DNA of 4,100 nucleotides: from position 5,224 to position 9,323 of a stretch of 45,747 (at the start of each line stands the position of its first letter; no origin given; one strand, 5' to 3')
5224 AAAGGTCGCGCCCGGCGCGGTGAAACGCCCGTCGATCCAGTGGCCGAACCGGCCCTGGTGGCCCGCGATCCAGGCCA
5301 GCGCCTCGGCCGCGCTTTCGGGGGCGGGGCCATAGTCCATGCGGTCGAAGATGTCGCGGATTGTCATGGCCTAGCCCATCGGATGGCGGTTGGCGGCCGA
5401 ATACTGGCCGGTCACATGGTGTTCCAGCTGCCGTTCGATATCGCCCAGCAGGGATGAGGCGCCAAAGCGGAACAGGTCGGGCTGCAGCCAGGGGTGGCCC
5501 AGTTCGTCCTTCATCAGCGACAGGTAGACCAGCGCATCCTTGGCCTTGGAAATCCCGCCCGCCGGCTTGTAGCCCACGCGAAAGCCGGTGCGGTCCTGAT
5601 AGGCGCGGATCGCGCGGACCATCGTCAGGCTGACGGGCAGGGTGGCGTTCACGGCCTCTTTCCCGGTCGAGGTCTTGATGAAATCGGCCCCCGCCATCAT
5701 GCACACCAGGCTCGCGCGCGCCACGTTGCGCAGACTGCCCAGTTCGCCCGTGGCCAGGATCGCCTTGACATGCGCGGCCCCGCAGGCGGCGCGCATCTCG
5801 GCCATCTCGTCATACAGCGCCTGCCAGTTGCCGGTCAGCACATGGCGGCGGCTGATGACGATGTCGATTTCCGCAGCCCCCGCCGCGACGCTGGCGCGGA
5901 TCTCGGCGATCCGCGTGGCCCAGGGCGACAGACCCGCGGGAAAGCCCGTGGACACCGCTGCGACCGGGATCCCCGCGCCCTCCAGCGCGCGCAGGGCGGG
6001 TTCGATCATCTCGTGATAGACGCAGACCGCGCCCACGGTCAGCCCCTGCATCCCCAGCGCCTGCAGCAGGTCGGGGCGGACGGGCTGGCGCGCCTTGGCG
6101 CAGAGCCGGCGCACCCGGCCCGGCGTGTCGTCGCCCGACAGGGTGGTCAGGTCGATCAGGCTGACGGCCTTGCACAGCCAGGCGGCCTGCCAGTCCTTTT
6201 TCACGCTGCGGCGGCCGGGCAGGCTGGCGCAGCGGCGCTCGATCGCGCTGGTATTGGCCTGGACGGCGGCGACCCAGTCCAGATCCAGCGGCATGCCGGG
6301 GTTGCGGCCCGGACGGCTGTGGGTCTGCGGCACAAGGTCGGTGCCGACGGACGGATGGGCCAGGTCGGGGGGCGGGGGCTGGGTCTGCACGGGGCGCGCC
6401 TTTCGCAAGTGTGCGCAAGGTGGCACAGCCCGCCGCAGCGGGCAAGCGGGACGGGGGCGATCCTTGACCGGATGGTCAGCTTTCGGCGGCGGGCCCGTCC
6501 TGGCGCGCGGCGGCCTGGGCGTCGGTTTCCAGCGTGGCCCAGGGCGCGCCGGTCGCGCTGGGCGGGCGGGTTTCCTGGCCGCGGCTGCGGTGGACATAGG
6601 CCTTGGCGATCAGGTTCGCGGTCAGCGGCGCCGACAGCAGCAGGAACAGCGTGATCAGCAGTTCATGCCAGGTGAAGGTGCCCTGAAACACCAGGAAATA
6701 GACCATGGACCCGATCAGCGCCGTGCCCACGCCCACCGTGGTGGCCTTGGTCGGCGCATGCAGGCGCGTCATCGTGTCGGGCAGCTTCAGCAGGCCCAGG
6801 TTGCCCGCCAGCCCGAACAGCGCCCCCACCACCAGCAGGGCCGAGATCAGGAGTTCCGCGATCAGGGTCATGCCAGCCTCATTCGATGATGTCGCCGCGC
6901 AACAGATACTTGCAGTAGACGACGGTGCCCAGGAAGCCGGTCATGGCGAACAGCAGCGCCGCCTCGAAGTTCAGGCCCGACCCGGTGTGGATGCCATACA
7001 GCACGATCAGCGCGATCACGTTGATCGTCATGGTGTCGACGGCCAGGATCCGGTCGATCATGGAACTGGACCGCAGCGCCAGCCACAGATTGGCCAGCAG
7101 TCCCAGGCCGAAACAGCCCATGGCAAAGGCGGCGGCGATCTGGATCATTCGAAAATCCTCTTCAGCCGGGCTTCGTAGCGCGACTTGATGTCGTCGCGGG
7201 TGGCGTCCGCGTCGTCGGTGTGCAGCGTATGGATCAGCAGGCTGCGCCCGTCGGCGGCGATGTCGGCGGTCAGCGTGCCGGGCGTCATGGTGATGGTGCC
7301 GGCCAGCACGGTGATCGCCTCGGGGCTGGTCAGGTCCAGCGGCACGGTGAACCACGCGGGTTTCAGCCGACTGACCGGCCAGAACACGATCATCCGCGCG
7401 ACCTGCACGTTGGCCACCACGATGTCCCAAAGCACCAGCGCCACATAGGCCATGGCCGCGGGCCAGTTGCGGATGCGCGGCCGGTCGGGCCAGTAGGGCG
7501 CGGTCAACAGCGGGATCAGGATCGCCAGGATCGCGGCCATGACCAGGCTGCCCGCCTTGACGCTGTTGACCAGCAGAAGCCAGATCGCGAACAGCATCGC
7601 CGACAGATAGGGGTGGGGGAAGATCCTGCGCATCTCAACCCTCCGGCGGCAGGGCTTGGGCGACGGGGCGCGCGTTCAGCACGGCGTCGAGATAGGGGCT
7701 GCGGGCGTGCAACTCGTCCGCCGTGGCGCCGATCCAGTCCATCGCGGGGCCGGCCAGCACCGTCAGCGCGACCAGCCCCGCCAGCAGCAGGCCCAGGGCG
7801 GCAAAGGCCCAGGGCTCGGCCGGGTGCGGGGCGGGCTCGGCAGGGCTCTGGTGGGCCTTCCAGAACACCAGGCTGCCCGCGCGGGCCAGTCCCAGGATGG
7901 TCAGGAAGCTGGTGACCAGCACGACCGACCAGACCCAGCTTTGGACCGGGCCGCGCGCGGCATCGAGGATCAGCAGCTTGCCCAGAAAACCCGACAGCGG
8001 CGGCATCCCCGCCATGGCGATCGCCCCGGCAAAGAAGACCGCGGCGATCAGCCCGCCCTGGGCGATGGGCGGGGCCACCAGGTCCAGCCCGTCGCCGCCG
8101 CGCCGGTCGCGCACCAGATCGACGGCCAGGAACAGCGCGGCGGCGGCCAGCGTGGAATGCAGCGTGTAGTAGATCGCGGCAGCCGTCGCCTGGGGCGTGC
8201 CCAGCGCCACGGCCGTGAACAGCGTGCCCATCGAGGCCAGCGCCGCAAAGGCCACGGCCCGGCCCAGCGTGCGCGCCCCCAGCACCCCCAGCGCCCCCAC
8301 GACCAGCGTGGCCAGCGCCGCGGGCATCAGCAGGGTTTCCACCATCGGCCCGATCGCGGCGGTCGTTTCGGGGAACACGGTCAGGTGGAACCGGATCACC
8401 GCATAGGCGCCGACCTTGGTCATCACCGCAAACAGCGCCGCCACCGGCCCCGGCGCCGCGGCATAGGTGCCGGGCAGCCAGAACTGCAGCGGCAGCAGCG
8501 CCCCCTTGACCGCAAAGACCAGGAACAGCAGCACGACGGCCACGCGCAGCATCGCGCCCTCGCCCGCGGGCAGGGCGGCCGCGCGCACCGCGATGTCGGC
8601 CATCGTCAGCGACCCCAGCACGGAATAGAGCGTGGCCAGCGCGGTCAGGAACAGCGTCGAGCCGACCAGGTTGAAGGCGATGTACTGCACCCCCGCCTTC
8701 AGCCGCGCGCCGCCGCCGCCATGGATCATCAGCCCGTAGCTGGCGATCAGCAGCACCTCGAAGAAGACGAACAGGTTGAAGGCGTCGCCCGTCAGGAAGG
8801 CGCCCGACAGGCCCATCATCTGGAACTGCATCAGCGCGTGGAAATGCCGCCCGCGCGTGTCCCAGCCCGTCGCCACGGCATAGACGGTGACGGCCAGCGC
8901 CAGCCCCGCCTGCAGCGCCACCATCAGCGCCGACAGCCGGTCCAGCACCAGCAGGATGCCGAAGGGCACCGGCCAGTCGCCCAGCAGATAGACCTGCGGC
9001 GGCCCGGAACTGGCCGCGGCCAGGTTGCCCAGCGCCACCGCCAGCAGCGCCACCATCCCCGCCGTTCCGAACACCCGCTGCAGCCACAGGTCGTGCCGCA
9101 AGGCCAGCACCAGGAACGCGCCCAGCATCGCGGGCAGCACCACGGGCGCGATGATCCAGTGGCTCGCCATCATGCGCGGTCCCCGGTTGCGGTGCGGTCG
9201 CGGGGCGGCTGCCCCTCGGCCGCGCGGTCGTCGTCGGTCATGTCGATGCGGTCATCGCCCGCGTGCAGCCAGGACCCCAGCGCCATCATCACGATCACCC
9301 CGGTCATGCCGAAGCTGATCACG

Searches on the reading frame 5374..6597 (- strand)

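Call 68: search_protein_families(library=pfam, proteins=[window:5374-6597:-], max_evalue=0.001)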
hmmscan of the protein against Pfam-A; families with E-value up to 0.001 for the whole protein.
window:5374-6597:- (408 aa): 1 family
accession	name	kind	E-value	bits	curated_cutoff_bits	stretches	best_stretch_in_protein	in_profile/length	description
PF01791.15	DeoC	-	3.8e-17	63.1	23.8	1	146-354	4-203/229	DeoC/LacD family aldolase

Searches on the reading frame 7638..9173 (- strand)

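Call 68: search_protein_families(library=pfam, proteins=[window:7638-9173:-], max_evalue=0.001)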
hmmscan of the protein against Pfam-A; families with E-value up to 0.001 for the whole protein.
window:7638-9173:- (512 aa): 1 family
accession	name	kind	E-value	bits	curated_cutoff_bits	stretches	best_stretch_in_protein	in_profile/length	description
PF00361.26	Proton_antipo_M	-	4.3e-39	134.9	21.5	1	130-425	3-294/294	NADH:quinone oxidoreductase/Mrp antiporter, TM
